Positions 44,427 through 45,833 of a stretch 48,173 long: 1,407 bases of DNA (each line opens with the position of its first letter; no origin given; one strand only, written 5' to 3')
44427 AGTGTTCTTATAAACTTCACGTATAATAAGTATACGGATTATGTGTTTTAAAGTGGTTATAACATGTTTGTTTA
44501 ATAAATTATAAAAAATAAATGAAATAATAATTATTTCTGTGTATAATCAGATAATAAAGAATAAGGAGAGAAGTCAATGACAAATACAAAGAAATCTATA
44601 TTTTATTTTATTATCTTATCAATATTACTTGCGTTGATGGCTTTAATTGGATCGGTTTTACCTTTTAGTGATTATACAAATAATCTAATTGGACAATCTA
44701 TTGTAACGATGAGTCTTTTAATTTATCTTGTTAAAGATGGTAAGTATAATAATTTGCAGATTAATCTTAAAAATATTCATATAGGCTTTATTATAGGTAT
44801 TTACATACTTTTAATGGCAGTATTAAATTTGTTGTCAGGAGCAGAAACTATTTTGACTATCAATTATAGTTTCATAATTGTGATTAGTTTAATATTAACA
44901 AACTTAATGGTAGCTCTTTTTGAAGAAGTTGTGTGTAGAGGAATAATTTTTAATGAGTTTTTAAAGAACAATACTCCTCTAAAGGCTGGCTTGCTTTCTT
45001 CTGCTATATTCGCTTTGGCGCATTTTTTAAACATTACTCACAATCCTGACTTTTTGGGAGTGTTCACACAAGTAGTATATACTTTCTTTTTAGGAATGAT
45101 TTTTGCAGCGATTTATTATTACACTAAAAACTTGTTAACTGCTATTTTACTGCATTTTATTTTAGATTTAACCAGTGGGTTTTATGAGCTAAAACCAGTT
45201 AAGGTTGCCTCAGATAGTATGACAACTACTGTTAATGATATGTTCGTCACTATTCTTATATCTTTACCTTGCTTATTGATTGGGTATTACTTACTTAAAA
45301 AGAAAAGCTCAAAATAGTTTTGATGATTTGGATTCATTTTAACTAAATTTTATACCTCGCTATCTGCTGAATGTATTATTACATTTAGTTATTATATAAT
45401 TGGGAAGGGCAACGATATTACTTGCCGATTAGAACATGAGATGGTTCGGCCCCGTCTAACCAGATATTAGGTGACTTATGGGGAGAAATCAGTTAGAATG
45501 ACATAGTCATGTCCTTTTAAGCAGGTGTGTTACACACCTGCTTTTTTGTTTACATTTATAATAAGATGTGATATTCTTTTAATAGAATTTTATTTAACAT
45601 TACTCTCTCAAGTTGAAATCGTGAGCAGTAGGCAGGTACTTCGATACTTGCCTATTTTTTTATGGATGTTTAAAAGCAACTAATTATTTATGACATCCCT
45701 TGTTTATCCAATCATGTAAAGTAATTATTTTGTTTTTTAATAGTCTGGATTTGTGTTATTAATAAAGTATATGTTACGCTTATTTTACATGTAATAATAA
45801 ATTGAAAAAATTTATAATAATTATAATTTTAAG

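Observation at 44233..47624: Right-end cargo of the hlb-converting prophage is a CPBP intramembrane protease plus an ornithine cyclodeaminase-family gene, not the sak/chp/scn/sea immune-evasion cluster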

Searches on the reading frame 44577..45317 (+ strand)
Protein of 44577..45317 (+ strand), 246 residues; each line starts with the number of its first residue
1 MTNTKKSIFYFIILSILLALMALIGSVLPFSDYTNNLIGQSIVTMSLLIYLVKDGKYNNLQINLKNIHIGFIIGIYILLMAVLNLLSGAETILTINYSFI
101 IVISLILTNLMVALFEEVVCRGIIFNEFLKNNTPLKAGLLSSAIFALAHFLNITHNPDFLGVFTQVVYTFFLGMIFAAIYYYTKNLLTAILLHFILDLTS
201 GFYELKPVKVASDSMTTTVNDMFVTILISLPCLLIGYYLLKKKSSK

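Call 3: search_protein_families(library=pfam, proteins=[window:44577-45317:+], max_evalue=0.01)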
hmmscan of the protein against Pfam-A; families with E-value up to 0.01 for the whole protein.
window:44577-45317:+ (246 aa): 1 family
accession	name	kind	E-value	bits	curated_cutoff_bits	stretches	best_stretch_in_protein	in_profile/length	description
PF02517.21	Rce1-like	-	6.9e-20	71.6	22.4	1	101-198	4-92/93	Type II CAAX prenyl endopeptidase Rce1-like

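Call 10: list_cluster_members(proteins=[window:44577-45317:+, window:45994-46947:+])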
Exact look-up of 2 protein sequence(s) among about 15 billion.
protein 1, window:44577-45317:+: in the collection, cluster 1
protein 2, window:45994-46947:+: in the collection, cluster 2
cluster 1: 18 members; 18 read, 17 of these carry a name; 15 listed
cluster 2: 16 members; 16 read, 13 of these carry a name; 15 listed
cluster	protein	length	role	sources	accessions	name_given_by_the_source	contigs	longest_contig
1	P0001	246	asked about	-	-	CPBP family intramembrane glutamic endopeptidase [Staphylococcus aureus] | CPBP family intramembrane glutamic endopeptidase n=1 Tax=Staphylococcus aureus TaxID=1280 ... | type II CAAX endopeptidase family protein [Staphylococcus aureus]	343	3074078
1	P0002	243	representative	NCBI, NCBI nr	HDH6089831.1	TPA: CPBP family intramembrane metalloprotease, partial [Staphylococcus aureus] | CPBP family intramembrane metalloprotease [Staphylococcus aureus]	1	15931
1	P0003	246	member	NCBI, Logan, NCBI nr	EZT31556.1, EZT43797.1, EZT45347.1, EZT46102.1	CPBP family intramembrane metalloprotease [Staphylococcus aureus] | type II CAAX endopeptidase family protein [Staphylococcus aureus]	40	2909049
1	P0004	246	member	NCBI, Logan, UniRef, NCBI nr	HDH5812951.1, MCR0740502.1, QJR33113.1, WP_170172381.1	TPA: CPBP family intramembrane metalloprotease [Staphylococcus aureus] | CPBP family intramembrane glutamic endopeptidase n=1 Tax=Staphylococcus aureus TaxID=1280 ... | CPBP family intramembrane glutamic endopeptidase [Staphylococcus aureus]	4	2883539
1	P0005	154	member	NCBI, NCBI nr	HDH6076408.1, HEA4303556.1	TPA: CPBP family intramembrane metalloprotease [Staphylococcus aureus] | CPBP family intramembrane metalloprotease [Staphylococcus aureus]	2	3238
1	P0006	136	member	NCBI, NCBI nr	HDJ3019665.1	TPA: CPBP family intramembrane metalloprotease [Staphylococcus aureus] | CPBP family intramembrane metalloprotease [Staphylococcus aureus]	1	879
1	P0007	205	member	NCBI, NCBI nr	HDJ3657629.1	TPA: CPBP family intramembrane metalloprotease, partial [Staphylococcus aureus] | CPBP family intramembrane metalloprotease [Staphylococcus aureus]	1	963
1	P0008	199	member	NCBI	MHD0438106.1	lysostaphin resistance A-like protein [Staphylococcus aureus]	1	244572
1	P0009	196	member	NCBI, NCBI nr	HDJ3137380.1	TPA: CPBP family intramembrane metalloprotease, partial [Staphylococcus aureus] | CPBP family intramembrane metalloprotease [Staphylococcus aureus]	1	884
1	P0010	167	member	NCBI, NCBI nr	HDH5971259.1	TPA: CPBP family intramembrane metalloprotease [Staphylococcus aureus] | CPBP family intramembrane metalloprotease [Staphylococcus aureus]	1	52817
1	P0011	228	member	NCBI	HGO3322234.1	TPA: lysostaphin resistance A-like protein, partial [Staphylococcus aureus]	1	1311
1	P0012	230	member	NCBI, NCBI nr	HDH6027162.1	TPA: CPBP family intramembrane metalloprotease, partial [Staphylococcus aureus] | CPBP family intramembrane metalloprotease [Staphylococcus aureus]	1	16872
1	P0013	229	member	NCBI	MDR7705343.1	CPBP family intramembrane glutamic endopeptidase, partial [Staphylococcus aureus]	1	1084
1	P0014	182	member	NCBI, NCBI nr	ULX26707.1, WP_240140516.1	CPBP family intramembrane metalloprotease [Staphylococcus aureus] | CPBP family intramembrane glutamic endopeptidase [Staphylococcus aureus]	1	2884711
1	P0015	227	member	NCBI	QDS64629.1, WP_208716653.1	CPBP family intramembrane metalloprotease, partial (plasmid) [Staphylococcus aureus]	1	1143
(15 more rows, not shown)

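Call 17: find_homologous_proteins(query=window:44577-45317:+, max_evalue=0.00001)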
Query window:44577-45317:+ (246 aa): 7 proteins with E <= 0.00001 among 2099 candidates.
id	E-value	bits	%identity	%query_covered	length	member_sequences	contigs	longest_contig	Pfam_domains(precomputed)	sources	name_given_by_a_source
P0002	7.3e-143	492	100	99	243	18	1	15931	PF02517.22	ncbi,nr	ncbi:TPA: CPBP family intramembrane metalloprotease, partial [Staphylococcus aureus]|nr:CPBP family 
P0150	2.7e-94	333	66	99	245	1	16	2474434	PF02517.22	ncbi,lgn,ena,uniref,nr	ncbi:CPBP family intramembrane metalloprotease [Staphylococcus chromogenes]|uniref:CPBP family intra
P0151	1.7e-93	330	67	99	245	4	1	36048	PF02517.22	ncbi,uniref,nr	ncbi:hypothetical protein B4W72_11750 [Staphylococcus delphini]|uniref:CPBP family intramembrane glu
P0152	4.8e-92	326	66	99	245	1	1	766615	PF02517.22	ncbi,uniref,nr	ncbi:CPBP family intramembrane glutamic endopeptidase [Staphylococcus delphini]|uniref:CPBP family i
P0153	1.7e-57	213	44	99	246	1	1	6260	PF02517.22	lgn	-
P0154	3.8e-57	212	44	98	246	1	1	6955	PF02517.22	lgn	-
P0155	1.4e-47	180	43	97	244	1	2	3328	PF02517.22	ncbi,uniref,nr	ncbi:CPBP family intramembrane glutamic endopeptidase [Staphylococcus agnetis]|uniref:CAAX prenyl pr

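Call 18: find_encoding_contigs(protein=P0150, flank=6000, max_places=3)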
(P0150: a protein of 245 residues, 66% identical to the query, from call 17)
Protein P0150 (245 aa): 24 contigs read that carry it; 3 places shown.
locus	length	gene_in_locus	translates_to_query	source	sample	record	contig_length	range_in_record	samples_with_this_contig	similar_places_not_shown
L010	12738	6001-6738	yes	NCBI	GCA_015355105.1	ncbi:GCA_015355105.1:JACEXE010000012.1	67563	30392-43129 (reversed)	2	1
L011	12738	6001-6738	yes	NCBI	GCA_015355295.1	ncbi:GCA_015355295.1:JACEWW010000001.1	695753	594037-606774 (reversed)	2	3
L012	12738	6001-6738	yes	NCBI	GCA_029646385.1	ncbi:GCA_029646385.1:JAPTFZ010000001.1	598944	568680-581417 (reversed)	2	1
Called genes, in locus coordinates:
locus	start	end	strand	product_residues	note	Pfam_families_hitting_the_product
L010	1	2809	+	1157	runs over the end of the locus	PF26674:Prophage_tail_N2 (faint), PF06605:Prophage_tail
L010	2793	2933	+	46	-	-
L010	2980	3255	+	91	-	-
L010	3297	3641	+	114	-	PF10779:XhlA (faint)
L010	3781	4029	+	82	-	PF04688:Holin_SPP1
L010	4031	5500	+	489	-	PF01551:Peptidase_M23, PF01510:Amidase_2, PF08460:SH3_5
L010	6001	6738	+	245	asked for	PF02517:Rce1-like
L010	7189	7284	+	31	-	-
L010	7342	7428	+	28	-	-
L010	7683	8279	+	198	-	-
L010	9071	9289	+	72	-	PF01610:DDE_Tnp_ISL3 (weak)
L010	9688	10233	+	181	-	-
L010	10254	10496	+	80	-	PF10031:DUF2273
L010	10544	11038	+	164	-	PF03780:Asp23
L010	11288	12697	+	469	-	PF00501:AMP-binding, PF13193:AMP-binding_C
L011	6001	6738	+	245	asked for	PF02517:Rce1-like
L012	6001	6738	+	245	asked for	PF02517:Rce1-like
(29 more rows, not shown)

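Call 19: find_encoding_contigs(protein=P0152, flank=6000, max_places=2)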
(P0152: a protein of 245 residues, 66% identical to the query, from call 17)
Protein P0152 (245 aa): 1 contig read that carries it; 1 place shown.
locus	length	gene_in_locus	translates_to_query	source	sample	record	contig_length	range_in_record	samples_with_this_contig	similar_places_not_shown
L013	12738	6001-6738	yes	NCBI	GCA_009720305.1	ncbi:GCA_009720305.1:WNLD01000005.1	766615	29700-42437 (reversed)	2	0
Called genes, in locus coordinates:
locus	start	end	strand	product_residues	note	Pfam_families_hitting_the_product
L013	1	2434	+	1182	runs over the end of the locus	PF06605:Prophage_tail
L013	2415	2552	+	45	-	-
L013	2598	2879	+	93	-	-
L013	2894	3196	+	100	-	PF11166:DUF2951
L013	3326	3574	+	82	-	PF04688:Holin_SPP1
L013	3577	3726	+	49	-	-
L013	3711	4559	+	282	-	PF01510:Amidase_2, PF08460:SH3_5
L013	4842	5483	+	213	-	PF12686:DUF3800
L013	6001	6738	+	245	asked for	PF02517:Rce1-like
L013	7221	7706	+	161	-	PF01327:Pep_deformylase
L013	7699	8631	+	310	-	PF00551:Formyl_trans_N, PF02911:Formyl_trans_C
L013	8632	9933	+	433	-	PF01029:NusB, PF22458:RsmF-B_ferredox, PF01189:Methyltr_RsmB-F, PF13847:Methyltransf_31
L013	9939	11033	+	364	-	PF21016:RlmN_N, PF04055:Radical_SAM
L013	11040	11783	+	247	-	PF00481:PP2C, PF13672:PP2C_2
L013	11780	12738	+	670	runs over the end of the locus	PF00069:Pkinase, PF01636:APH (faint), PF07714:PK_Tyr_Ser-Thr, PF03109:ABC1 (weak), PF17667:Pkinase_fungal (weak), PF03793:PASTA, PF21160:PrkC-like_PASTA-like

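Call 27: search_protein_families(library=ncbifam, proteins=[window:44577-45317:+], max_evalue=0.001)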
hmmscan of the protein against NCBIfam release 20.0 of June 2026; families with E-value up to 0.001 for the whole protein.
window:44577-45317:+ (246 aa): 5 families
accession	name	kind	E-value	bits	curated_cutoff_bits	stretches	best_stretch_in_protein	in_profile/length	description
NF041647.1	ABC_perm_CPBP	equivalog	2.8e-10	39.6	435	1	69-195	495-625/636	ABC transporter permease subunit/CPBP intramembrane protease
NF040589.1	CPBP_Synerg_MrtS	equivalog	6.8e-08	32.9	130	1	89-198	60-161/170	Synerg-CTERM system glutamic-type intramembrane protease MrtS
NF046050.1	CPBP_fam_MroQ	equivalog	8.1e-06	25.4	270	1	87-197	114-217/243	intramembrane glutamic endopeptidase MroQ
NF040914.1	Mrt_core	domain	9.8e-06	25.6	100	1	107-200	6-101/108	myxosortase family intramembrane protease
NF033192.3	CPBP_JDVT_MrtJ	equivalog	3.6e-05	24.4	75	1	111-196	7-91/98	JDVT-CTERM system glutamic-type intramembrane protease MrtJ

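Call 28: search_protein_families(library=padloc, proteins=[window:44577-45317:+], max_evalue=0.01)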
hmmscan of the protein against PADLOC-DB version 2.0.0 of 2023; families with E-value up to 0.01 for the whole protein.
window:44577-45317:+ (246 aa): 0 families

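Call 29: search_protein_families(library=phrogs, proteins=[window:44577-45317:+], max_evalue=0.01)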
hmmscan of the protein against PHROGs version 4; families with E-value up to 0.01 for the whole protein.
window:44577-45317:+ (246 aa): 0 families

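Call 42: find_encoding_contigs(protein=P0155, flank=6000, max_places=2)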
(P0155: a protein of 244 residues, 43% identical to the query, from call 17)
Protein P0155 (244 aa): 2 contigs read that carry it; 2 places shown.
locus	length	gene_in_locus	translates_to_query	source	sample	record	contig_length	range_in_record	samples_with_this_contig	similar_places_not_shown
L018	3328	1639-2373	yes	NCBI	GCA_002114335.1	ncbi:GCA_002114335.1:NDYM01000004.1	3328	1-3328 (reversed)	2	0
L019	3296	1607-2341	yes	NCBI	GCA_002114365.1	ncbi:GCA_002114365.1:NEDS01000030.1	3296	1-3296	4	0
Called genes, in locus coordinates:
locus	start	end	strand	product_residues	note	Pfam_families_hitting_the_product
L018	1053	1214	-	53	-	PF27169:YNQ2_hairpin (weak)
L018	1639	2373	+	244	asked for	PF02517:Rce1-like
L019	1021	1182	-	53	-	PF27169:YNQ2_hairpin (weak)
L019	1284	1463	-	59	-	-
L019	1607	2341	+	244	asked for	PF02517:Rce1-like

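Call 43: find_encoding_contigs(protein=P0153, flank=6000, max_places=2)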
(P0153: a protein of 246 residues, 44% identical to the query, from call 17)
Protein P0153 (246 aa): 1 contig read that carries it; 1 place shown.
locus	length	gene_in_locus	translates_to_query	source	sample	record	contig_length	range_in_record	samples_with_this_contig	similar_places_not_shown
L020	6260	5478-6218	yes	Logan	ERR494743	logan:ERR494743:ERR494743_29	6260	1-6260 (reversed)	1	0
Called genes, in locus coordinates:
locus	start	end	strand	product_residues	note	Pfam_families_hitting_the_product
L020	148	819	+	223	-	PF13500:AAA_26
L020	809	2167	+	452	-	PF00202:Aminotran_3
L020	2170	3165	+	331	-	PF04055:Radical_SAM, PF06968:BATS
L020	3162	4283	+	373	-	PF00155:Aminotran_1_2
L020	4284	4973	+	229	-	PF03744:BioW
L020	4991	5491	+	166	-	-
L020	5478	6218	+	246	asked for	PF02517:Rce1-like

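Call 52: search_solved_structures(query=window:44577-45317:+, max_evalue=1, show_alignments=2)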
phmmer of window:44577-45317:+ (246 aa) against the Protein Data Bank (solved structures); distinct sequences matched with E-value up to 1: 0.

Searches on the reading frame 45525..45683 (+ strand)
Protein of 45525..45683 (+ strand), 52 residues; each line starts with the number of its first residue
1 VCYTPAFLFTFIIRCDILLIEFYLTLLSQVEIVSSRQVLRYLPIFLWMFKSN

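Call 32: search_protein_families(library=pfam, proteins=[window:45525-45683:+], max_evalue=0.01)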
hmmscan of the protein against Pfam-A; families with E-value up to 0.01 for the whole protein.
window:45525-45683:+ (52 aa): 0 families
